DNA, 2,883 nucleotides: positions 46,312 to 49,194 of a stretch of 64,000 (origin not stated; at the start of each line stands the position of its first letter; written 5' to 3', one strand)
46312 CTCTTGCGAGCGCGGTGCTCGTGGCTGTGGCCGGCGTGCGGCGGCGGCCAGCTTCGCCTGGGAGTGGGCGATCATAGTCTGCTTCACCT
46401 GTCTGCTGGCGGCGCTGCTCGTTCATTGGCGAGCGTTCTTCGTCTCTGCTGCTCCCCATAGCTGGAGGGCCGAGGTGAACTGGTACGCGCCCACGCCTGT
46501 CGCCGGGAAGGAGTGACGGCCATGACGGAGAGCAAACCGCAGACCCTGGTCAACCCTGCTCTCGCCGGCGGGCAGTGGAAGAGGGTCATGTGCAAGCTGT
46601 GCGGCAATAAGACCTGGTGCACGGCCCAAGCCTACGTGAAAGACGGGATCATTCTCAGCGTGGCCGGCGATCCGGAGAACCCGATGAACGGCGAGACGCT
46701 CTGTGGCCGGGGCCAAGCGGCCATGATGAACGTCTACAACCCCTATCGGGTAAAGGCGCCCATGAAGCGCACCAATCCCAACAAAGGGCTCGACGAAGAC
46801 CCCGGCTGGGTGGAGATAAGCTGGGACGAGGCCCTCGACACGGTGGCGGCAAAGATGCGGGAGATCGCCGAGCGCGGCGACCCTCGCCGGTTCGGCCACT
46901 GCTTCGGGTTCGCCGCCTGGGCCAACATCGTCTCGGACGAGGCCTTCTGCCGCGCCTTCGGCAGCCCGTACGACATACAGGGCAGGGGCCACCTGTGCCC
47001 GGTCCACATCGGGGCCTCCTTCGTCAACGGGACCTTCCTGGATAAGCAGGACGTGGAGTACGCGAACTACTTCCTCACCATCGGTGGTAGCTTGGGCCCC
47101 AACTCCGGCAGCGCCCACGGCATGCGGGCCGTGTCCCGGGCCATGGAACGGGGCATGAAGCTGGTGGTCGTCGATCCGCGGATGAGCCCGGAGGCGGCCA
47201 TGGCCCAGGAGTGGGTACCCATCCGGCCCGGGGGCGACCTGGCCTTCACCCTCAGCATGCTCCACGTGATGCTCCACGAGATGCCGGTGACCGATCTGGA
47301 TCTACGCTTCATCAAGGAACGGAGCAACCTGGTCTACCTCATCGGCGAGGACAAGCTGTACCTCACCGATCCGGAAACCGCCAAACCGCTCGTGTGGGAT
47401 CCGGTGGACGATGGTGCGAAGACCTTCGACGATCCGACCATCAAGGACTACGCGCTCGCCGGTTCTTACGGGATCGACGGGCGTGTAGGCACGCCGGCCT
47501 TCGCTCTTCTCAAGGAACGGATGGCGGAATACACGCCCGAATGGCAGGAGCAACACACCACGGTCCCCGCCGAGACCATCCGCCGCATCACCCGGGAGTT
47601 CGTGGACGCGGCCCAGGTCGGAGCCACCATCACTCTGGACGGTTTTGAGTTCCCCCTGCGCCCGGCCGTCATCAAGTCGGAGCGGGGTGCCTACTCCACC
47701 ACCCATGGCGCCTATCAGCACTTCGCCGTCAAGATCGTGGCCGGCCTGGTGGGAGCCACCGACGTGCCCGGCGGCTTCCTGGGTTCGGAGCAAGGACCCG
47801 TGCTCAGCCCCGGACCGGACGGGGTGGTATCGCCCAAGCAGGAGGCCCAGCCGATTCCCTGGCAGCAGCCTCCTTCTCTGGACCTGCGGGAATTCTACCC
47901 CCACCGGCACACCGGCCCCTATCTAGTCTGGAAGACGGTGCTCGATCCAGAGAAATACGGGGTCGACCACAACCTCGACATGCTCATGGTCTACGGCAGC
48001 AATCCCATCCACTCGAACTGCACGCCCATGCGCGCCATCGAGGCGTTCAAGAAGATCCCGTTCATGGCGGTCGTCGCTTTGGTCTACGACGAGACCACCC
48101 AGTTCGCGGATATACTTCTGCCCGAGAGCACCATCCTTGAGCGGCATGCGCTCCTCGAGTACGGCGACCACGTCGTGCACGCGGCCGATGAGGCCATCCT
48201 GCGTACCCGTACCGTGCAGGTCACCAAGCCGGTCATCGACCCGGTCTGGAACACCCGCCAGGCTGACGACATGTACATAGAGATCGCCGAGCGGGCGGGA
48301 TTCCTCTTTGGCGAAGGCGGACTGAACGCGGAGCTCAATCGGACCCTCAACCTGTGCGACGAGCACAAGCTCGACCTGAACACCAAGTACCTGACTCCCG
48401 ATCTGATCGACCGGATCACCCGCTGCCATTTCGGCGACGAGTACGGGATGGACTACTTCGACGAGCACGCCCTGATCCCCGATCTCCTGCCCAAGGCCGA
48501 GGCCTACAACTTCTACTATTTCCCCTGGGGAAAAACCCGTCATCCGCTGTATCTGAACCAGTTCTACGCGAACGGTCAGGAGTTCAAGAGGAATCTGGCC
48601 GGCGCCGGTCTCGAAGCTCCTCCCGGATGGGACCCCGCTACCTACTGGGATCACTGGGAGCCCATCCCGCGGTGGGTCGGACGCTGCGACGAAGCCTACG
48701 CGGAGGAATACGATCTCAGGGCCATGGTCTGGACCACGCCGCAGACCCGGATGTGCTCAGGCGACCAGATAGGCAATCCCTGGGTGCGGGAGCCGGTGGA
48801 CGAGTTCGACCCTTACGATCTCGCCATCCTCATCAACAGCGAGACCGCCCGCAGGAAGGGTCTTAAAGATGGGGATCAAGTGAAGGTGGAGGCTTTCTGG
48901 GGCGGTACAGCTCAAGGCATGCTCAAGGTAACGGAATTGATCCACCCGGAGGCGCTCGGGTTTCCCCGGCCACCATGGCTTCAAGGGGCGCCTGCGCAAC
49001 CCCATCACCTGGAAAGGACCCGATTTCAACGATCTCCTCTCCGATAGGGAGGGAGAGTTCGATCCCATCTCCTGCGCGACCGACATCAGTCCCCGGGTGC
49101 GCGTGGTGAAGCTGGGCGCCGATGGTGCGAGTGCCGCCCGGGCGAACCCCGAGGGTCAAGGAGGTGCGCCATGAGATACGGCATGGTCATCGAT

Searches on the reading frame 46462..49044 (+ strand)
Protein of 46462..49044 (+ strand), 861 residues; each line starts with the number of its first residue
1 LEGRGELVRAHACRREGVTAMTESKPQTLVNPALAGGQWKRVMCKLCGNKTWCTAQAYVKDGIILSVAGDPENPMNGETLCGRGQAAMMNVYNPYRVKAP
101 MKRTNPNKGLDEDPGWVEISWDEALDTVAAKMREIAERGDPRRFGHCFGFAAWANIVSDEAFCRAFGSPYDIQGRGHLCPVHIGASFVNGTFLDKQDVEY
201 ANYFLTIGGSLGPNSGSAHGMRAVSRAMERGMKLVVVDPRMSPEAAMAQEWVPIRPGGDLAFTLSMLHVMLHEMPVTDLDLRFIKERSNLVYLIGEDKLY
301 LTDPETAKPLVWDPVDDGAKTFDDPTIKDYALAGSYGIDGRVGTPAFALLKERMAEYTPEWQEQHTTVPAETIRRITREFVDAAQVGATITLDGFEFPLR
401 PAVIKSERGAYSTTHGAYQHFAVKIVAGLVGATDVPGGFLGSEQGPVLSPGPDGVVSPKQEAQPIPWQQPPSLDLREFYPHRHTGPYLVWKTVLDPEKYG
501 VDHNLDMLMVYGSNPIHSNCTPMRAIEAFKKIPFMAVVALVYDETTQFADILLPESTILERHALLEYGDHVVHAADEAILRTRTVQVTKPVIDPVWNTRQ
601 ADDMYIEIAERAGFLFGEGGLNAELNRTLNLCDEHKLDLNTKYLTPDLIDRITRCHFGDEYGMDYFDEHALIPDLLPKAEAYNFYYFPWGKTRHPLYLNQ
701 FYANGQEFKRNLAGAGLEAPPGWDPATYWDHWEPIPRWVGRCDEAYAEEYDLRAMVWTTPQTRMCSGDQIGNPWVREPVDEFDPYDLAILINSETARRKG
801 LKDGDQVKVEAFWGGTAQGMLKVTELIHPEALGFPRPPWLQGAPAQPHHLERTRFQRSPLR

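Call 22: search_protein_families(library=pfam, proteins=[window:46462-49044:+], max_evalue=0.00001)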
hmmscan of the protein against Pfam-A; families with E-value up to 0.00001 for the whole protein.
window:46462-49044:+ (861 aa): 3 families
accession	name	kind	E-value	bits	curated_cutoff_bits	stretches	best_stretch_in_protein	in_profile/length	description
PF00384.28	Molybdopterin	-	3.6e-28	99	24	1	96-611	1-353/353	Molybdopterin oxidoreductase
PF04879.21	Molybdop_Fe4S4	-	2.3e-07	31.1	22.7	1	40-93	4-55/55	Molybdopterin oxidoreductase Fe4S4 domain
PF01568.27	Molydop_binding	-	4.2e-06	27.2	26.8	1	787-840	30-82/110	Molydopterin dinucleotide binding domain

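Call 76: search_solved_structures(query=window:46522-49044:+, max_evalue=1e-10)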
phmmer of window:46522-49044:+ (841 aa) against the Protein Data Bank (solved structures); distinct sequences matched with E-value up to 1e-10: 32.
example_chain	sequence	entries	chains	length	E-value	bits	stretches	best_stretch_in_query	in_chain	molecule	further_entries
6cz7_A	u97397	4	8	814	2.2e-48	168.8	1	16-253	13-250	ArrA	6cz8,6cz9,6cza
2vpw_A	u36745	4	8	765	1e-38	136.8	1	24-253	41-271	THIOSULFATE REDUCTASE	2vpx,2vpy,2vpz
2jio_A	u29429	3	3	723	1.2e-20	77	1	18-253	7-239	PERIPLASMIC NITRATE REDUCTASE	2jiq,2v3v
2jim_A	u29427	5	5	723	5.8e-20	74.7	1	18-253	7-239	PERIPLASMIC NITRATE REDUCTASE | PROTEIN (PERIPLASMIC NITRATE REDUCTASE)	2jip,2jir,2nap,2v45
7bkb_D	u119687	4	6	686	1.1e-19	73.9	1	22-269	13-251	Formate dehydrogenase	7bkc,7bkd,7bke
9t1s_L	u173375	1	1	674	4.5e-18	68.5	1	22-269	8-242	formate dehydrogenase (coenzyme F420)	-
7qv7_S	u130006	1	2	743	3.4e-17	65.6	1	22-256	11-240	Hydrogen dependent carbon dioxide reductase subunit FdhF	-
9vap_A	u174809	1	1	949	4e-16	62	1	15-274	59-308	Formate dehydrogenase molybdopterin-binding subunit FdhA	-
2e7z_A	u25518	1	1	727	7.8e-16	61.1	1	20-254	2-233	Acetylene hydratase Ahy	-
7l5i_A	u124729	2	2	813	1.3e-14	57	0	359-594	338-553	Trimethylamine-N-oxide reductase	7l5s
7vw6_A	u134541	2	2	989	4.4e-13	52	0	22-253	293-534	Formate dehydrogenase | Tungsten-containing formate dehydrogenase alpha subunit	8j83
7e5z_A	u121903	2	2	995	4.5e-13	51.9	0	22-253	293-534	Formate dehydrogenase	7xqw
4ydd_A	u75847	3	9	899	5.4e-13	51.7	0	33-283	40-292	DMSO reductase family type II enzyme, molybdopterin subunit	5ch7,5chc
5e7o_A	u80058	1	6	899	5.5e-13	51.6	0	33-283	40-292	DMSO reductase family type II enzyme, molybdopterin subunit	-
1h0h_A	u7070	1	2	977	6.9e-13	51.3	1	36-275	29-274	FORMATE DEHYDROGENASE SUBUNIT ALPHA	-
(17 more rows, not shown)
